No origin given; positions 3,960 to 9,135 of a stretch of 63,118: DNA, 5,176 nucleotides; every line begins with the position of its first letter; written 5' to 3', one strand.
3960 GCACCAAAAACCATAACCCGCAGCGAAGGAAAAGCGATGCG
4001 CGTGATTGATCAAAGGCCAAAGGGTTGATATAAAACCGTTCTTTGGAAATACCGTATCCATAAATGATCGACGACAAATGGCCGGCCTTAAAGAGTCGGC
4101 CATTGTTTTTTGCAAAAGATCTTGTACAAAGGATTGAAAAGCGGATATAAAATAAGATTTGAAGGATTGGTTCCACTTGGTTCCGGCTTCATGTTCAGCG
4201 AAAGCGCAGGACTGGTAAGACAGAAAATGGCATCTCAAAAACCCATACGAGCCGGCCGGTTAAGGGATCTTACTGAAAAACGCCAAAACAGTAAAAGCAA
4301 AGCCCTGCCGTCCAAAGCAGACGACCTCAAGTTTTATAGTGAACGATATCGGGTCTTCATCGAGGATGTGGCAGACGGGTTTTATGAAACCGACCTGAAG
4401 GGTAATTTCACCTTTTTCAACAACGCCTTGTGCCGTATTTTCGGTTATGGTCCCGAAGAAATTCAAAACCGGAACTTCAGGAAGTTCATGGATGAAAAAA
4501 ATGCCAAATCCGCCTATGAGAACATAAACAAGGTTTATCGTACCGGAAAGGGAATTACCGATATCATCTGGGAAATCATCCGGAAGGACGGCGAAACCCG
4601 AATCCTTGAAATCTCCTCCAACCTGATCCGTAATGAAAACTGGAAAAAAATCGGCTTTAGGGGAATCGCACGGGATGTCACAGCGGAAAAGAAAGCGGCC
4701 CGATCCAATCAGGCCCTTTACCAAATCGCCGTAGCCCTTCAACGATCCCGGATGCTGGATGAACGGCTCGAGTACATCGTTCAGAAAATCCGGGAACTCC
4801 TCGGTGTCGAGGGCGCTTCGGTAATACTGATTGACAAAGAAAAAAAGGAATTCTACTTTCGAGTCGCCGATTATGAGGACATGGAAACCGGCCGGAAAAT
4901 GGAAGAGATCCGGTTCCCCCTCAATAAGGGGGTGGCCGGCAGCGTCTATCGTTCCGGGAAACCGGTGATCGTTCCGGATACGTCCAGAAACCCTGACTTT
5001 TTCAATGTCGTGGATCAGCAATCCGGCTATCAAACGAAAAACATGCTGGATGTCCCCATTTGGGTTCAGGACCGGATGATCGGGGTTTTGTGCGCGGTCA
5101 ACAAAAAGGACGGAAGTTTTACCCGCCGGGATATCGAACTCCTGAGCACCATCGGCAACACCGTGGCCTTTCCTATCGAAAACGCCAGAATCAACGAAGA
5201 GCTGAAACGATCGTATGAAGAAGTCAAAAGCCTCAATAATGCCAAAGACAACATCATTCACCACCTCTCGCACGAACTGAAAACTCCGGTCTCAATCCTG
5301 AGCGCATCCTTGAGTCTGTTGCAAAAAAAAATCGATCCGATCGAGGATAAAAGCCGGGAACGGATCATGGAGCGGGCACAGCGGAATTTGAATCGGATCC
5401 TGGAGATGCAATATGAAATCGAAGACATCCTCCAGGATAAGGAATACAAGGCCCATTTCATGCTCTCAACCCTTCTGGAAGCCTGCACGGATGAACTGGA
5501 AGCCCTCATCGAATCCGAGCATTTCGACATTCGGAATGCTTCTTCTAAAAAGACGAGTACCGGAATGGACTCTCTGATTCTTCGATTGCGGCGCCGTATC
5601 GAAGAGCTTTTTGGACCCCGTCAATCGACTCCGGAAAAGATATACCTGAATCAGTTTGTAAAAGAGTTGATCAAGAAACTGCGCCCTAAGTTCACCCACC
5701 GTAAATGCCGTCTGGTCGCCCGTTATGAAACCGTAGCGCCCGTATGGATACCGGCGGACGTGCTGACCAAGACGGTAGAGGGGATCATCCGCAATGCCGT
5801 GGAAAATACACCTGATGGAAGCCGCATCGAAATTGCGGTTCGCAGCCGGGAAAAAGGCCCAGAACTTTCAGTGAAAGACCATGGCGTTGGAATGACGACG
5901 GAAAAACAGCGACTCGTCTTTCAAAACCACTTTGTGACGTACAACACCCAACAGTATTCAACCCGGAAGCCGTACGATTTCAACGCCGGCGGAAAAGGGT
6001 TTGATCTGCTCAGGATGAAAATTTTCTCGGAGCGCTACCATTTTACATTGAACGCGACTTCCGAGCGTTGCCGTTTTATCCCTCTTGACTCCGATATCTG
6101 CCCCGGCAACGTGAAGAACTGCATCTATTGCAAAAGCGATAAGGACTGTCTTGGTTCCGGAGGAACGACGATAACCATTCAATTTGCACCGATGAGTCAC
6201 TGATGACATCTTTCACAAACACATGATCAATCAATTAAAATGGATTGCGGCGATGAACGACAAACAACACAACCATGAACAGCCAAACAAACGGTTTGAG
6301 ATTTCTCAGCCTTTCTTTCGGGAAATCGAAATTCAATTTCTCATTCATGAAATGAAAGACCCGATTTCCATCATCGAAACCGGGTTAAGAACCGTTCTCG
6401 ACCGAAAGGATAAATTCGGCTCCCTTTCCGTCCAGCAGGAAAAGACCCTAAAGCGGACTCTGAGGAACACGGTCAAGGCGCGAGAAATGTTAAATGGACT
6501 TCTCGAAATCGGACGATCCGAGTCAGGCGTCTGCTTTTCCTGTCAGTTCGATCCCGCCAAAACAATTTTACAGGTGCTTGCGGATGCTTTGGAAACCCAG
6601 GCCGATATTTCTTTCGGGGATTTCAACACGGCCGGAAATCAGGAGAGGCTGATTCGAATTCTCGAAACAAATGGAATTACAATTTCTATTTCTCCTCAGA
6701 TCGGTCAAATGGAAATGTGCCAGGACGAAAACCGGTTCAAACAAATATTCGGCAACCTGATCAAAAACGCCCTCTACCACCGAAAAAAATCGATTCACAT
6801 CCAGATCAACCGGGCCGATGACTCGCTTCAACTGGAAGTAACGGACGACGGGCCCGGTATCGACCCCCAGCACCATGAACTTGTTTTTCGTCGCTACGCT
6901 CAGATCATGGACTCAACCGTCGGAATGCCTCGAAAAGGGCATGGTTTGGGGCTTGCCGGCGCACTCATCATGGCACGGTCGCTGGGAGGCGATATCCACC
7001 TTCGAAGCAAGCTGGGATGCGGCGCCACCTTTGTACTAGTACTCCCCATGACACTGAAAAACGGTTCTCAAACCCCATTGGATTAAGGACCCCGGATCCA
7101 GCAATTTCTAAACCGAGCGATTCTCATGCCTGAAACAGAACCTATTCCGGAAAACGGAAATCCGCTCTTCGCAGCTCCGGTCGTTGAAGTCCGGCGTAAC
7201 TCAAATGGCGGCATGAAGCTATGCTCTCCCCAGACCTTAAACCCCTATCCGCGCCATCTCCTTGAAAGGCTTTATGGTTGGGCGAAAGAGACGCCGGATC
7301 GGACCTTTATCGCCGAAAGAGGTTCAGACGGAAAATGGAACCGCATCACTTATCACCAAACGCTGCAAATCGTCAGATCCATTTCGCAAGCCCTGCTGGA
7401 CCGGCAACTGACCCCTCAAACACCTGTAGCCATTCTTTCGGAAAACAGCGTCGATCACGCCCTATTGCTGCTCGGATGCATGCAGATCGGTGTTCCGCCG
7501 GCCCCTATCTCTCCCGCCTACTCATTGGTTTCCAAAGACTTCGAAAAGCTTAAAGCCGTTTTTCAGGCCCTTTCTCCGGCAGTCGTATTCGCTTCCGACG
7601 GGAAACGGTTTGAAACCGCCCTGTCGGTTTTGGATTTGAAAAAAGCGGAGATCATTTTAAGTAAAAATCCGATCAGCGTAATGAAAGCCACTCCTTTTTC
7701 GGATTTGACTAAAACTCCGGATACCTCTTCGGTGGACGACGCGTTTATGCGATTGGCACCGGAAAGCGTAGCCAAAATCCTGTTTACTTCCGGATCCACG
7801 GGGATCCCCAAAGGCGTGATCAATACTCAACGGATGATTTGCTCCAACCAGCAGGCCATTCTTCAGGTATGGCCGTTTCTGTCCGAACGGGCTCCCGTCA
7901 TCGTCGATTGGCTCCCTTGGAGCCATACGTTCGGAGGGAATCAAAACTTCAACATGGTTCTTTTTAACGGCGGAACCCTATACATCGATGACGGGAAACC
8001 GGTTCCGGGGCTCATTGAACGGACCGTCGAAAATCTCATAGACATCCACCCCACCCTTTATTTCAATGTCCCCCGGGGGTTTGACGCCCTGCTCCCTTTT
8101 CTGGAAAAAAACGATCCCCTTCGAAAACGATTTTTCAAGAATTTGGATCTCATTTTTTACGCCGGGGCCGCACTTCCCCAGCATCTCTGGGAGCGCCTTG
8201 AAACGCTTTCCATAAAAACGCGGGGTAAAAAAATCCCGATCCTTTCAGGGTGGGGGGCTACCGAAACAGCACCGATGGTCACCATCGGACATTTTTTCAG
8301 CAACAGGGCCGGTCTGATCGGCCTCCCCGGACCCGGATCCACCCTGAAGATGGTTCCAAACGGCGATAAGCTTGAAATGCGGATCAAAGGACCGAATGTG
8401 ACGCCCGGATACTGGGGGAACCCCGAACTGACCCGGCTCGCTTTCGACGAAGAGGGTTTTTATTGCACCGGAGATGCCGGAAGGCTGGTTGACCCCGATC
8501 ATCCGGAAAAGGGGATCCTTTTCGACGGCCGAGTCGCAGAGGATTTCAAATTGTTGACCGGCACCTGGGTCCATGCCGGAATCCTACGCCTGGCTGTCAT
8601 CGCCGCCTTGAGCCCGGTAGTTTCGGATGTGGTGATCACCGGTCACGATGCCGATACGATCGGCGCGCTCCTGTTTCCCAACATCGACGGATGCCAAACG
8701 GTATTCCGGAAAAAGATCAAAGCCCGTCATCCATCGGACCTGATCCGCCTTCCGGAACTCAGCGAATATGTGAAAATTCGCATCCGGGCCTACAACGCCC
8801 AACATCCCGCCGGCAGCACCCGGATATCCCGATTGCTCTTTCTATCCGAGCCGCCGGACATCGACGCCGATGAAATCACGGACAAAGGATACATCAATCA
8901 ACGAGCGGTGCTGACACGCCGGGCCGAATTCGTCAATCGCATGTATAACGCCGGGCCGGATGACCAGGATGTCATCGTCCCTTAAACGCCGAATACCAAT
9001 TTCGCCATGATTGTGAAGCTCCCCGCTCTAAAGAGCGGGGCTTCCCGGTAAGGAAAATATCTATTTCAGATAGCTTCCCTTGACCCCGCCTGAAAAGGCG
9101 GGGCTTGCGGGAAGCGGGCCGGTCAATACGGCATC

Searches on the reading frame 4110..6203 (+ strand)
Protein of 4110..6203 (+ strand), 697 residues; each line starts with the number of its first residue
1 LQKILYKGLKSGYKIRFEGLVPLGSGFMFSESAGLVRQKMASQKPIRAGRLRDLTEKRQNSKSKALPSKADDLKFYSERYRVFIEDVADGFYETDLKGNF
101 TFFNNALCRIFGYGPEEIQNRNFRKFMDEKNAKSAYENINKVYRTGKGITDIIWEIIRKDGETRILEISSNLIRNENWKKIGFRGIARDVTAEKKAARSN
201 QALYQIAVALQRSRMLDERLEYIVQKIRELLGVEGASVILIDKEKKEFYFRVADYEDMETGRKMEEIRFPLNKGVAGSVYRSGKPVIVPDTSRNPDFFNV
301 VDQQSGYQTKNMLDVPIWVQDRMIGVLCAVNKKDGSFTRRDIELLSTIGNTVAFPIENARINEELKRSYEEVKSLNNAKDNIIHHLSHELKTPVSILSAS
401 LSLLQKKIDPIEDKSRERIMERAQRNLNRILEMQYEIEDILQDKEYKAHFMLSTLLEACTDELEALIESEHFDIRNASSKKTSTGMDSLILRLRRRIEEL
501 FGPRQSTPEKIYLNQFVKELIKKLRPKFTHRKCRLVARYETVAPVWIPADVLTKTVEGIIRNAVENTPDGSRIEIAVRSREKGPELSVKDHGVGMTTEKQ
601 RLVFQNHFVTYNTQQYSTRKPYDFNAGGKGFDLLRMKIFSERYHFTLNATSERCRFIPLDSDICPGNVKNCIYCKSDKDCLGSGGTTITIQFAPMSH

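Call 59: search_protein_families(library=ncbifam, proteins=[window:4110-6203:+], max_evalue=1e-10)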
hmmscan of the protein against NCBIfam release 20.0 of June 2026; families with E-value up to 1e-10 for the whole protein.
window:4110-6203:+ (697 aa): 16 families
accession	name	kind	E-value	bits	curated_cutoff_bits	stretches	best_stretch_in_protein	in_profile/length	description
TIGR00229.1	sensory_box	domain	5.2e-25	88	22.9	1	78-198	5-124/126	PAS domain S-box protein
NF047874.1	MASE3_PAS_HK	subfamily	2.5e-22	79.4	560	1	57-205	244-390/655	MASE3 domain-containing sensor histidine kinase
NF008468.0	PRK11360.1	equivalog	4.4e-22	78.2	646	0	76-199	266-386/616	two-component system sensor histidine kinase AtoS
NF046044.1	PnpS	equivalog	5e-19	68.6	400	0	506-605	240-339/390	two-component system histidine kinase PnpS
TIGR02966.1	phoR_proteo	equivalog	3.4e-17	62.5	334.2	0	496-599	176-277/333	phosphate regulon sensor histidine kinase PhoR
NF008312.0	PRK11100.1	equivalog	1.4e-15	57.1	356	0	504-612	322-430/477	two-component system sensor histidine kinase CreC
NF045595.1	HK_scytonemin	equivalog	1.7e-15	56.4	865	0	327-437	366-473/637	scytonemin biosynthesis sensor histidine kinase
TIGR01817.1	nifA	equivalog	3.3e-15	55.9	528.85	1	200-392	4-194/534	nif-specific transcriptional activator NifA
TIGR03785.1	marine_sort_HK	equivalog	3.9e-15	55.2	612.2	0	380-490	486-598/703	proteobacterial dedicated sortase system histidine kinase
NF033092.0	HK_WalK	equivalog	3.9e-13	48.8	725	0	509-608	445-545/594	cell wall metabolism sensor histidine kinase WalK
NF053781.1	cdiGMPphdstlr2612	equivalog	3.7e-12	44.7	1600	1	76-376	151-448/1268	Tlr1612 family c-di-GMP phosphodiesterase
NF006800.0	PRK09303.1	equivalog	3.9e-12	45.8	342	0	505-609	225-331/383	histidine kinase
NF008235.0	PRK11006.1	equivalog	8.4e-12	44.7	390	0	486-651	253-409/431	phosphate regulon sensor histidine kinase PhoR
NF008283.0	PRK11061.1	equivalog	1.7e-11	43.1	583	1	210-406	12-205/748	phosphoenolpyruvate--protein phosphotransferase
NF033093.1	HK_VicK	exception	3.9e-11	42.3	680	0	528-608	305-386/448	cell wall metabolism sensor histidine kinase VicK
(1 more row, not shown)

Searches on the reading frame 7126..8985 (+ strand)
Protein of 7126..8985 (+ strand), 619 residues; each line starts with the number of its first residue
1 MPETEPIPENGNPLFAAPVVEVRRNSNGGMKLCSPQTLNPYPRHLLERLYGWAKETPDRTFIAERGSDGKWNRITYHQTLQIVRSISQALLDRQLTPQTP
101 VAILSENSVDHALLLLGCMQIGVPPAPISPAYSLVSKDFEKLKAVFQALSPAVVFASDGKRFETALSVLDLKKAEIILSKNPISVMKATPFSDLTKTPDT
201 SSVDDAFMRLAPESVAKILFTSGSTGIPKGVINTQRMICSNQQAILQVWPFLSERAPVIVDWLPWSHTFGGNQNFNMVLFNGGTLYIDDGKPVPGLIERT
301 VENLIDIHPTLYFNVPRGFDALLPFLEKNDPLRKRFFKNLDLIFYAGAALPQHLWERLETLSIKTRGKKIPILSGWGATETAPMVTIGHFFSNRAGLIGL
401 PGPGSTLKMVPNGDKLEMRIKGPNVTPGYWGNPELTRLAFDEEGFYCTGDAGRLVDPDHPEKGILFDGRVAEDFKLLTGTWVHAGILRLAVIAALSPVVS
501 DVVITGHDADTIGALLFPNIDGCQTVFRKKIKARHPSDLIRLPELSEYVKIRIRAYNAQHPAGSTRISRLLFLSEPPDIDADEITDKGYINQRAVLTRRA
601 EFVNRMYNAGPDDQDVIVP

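Call 59: search_protein_families(library=ncbifam, proteins=[window:7126-8985:+], max_evalue=1e-10)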
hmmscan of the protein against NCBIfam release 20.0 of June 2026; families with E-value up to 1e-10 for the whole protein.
window:7126-8985:+ (619 aa): 52 families (the best 25 are shown)
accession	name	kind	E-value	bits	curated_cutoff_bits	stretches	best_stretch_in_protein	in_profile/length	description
NF009232.0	PRK12582.1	subfamily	1e-241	803.6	777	1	16-617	22-622/624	acyl-CoA synthetase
NF004837.0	PRK06187.1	subfamily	3.4e-33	114.7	476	1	49-454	14-410/531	long-chain-fatty-acid--CoA ligase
NF005702.0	PRK07514.1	subfamily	1.6e-30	106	558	1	45-454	5-388/506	malonyl-CoA synthase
TIGR01733.1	AA-adenyl-dom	subfamily_domain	8.3e-28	97.3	317.4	1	75-455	1-367/409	amino acid adenylation domain-containing protein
NF005858.0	PRK07787.1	subfamily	5.9e-26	90.9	575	1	93-513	41-414/471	acyl-CoA synthetase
NF041592.1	carboxyl_red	equivalog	2.2e-25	88.5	1300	1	69-323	73-336/1160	carboxylic acid reductase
TIGR01923.1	menE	equivalog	2.8e-24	85.8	330.15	1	82-455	8-337/442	o-succinylbenzoate--CoA ligase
NF006386.0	PRK08633.1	equivalog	2.1e-23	82.1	1221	1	209-454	778-1029/1147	acyl-[ACP]--phospholipid O-acyltransferase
NF005801.1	PRK07656.1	equivalog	4.1e-23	81.8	657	1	72-454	25-391/500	FadD3 family acyl-CoA ligase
NF006572.0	PRK09088.1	equivalog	7.4e-23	81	696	1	54-452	12-374/491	acyl-CoA synthetase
NF004229.0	PRK05677.1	subfamily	1e-22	80.3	879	1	185-458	181-446/563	long-chain-fatty-acid--CoA ligase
NF004511.1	PRK05852.1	equivalog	1e-21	77.2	650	1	72-454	25-392/505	FadD7 family fatty acid--CoA ligase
NF052269.1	Staph_lig_FadD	equivalog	1.1e-21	76.8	650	1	70-454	24-381/499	long-chain-fatty-acid--CoA ligase FadD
NF006182.0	PRK08316.1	subfamily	1.3e-21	76.8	663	1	53-453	21-404/523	fatty acyl-CoA synthetase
NF004114.0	PRK05605.1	equivalog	1.3e-21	76.5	766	1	184-454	191-457/575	long-chain-fatty-acid--CoA ligase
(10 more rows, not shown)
